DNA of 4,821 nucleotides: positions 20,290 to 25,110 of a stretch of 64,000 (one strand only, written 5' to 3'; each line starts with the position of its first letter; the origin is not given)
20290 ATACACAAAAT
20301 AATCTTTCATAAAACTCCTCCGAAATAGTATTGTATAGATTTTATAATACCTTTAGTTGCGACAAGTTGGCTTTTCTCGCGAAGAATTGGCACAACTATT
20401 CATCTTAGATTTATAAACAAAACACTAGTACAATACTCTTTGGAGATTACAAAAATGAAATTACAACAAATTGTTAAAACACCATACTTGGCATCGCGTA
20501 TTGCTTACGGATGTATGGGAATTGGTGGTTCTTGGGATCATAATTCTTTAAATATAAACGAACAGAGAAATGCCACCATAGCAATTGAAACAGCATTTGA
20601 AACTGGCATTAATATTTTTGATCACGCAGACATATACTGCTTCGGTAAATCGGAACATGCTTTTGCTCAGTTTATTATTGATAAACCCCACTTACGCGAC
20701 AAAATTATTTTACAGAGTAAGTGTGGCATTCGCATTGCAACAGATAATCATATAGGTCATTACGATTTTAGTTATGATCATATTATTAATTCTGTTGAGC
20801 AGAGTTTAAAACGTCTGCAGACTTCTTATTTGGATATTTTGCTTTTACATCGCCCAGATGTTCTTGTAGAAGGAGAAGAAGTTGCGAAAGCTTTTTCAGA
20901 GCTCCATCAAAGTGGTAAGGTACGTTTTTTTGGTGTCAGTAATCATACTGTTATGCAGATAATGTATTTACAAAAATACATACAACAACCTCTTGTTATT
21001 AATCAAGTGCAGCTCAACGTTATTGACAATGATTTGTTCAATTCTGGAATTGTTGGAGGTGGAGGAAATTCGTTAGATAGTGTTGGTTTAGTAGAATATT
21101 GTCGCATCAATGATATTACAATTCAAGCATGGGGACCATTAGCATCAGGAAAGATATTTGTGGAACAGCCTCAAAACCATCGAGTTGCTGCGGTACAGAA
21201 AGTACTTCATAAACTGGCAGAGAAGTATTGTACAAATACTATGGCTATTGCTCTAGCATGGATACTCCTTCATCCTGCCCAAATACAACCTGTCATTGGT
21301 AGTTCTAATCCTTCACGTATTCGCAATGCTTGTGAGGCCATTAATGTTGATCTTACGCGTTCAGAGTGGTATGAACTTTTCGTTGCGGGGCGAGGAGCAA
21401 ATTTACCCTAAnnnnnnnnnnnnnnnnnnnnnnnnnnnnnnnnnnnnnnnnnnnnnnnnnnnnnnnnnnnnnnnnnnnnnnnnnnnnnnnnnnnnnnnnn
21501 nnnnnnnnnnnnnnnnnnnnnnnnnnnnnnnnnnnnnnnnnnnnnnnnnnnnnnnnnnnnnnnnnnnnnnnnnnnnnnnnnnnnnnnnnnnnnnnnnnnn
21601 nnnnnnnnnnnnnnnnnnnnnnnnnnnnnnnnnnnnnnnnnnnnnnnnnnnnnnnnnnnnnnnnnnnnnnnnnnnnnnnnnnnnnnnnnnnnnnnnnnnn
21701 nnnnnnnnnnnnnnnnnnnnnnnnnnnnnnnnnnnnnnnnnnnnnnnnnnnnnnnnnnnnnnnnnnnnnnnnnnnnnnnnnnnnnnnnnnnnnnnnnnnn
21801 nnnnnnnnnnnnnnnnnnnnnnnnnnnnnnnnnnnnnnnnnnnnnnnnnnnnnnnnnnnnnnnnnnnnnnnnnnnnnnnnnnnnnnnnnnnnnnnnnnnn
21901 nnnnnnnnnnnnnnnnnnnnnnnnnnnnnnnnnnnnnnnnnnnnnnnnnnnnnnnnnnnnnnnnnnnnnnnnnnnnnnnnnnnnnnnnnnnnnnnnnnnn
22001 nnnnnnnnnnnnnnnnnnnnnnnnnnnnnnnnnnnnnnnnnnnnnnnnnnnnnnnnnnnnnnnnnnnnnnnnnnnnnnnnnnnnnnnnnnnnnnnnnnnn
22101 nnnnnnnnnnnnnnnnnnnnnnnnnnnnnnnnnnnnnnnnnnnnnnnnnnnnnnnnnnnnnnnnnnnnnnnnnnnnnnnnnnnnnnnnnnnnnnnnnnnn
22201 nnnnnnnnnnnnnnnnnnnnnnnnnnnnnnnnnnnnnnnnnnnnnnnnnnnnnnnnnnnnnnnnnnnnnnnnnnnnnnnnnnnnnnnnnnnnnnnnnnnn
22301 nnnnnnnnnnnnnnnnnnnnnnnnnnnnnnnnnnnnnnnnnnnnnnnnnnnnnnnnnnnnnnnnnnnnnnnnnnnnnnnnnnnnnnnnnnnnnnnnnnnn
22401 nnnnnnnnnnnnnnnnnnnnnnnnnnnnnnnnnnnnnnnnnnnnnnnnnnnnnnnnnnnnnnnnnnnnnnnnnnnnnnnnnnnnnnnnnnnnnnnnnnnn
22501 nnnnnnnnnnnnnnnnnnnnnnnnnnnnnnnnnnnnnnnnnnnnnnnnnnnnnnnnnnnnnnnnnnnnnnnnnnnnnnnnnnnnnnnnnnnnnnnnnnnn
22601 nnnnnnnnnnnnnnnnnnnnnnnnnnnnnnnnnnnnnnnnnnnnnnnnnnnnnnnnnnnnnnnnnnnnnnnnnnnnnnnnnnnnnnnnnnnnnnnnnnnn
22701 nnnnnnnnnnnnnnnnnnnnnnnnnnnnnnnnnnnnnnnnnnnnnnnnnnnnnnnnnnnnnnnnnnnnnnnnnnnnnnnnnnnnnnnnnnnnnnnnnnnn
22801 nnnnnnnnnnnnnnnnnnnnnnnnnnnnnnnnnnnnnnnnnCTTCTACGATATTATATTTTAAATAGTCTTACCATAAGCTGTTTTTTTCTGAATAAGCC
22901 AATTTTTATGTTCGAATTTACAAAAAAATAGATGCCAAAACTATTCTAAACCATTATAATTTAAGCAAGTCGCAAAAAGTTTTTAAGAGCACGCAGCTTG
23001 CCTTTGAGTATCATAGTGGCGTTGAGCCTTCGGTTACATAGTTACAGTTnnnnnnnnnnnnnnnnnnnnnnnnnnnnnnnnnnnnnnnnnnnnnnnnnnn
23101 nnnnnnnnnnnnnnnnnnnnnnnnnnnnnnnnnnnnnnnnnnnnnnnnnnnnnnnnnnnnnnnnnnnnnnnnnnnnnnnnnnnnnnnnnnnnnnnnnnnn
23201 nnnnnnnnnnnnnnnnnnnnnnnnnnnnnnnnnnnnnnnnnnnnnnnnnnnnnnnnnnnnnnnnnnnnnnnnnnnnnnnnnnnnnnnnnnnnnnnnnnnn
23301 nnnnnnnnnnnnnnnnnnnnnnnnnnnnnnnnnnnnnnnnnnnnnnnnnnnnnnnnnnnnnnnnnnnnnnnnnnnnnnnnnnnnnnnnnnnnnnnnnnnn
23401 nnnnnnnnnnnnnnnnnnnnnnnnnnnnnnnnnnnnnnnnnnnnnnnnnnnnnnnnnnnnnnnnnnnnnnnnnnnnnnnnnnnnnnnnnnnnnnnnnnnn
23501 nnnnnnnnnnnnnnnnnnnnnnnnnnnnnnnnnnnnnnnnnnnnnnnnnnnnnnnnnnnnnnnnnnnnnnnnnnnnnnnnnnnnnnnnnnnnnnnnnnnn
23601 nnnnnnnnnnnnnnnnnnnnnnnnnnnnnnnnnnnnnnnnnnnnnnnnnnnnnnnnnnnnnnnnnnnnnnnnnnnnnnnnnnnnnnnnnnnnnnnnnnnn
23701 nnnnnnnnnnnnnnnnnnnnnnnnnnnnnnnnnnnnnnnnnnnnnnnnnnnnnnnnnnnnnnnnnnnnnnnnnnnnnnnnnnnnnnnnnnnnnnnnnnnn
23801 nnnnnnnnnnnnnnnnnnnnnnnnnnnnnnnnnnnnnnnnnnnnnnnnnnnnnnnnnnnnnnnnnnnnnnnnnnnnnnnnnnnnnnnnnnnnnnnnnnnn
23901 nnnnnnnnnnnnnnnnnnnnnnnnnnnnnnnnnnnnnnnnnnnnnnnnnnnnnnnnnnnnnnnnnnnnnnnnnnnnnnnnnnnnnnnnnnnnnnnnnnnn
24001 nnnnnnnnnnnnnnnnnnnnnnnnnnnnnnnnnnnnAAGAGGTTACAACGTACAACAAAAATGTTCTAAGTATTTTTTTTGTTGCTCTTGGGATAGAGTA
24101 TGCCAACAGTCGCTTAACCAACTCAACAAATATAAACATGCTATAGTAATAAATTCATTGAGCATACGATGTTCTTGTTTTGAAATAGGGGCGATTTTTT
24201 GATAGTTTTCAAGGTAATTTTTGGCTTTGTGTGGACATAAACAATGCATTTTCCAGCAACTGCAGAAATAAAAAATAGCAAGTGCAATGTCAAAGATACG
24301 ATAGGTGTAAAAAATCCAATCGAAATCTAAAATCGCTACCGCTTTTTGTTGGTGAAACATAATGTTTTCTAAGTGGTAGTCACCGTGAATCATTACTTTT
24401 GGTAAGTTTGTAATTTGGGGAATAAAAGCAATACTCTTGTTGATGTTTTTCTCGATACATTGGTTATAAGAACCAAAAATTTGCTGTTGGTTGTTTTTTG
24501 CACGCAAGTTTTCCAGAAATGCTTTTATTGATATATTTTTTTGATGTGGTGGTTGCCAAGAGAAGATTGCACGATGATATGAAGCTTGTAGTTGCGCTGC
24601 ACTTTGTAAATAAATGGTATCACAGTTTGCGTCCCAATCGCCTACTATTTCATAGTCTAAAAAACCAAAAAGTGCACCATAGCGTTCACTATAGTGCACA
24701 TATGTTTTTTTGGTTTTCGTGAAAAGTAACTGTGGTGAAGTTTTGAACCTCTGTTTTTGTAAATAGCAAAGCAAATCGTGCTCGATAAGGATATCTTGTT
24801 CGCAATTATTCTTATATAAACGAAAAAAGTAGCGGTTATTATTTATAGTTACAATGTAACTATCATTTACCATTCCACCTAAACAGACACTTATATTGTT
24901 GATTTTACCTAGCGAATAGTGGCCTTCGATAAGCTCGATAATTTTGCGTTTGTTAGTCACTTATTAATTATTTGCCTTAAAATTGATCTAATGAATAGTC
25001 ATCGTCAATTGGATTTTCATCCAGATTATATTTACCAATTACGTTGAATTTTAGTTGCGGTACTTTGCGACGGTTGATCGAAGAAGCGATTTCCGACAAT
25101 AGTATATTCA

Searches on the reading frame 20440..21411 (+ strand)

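Call 79: search_protein_families(library=pfam, max_evalue=0.00001, proteins=[window:20440-21411:+])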
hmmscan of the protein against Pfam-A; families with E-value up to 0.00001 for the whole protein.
window:20440-21411:+ (323 aa): 1 family
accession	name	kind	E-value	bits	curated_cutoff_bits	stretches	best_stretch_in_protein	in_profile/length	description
PF00248.27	Aldo_ket_red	-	2.3e-54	184.9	24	1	20-311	1-284/291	Aldo/keto reductase family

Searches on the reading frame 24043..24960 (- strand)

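Call 79: search_protein_families(library=pfam, max_evalue=0.00001, proteins=[window:24043-24960:-])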
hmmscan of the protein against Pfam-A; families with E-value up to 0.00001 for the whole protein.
window:24043-24960:- (305 aa): 3 families
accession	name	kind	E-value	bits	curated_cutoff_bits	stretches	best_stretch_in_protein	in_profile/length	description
PF01636.29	APH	-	1.1e-16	61.8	23.2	1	26-234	5-215/239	Phosphotransferase enzyme family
PF03881.20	Fructosamin_kin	-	1.6e-07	31.3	22.4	0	158-230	166-229/288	Fructosamine kinase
PF02958.26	EcKL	-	2.8e-06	27.3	22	1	145-230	171-262/294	Ecdysteroid kinase-like family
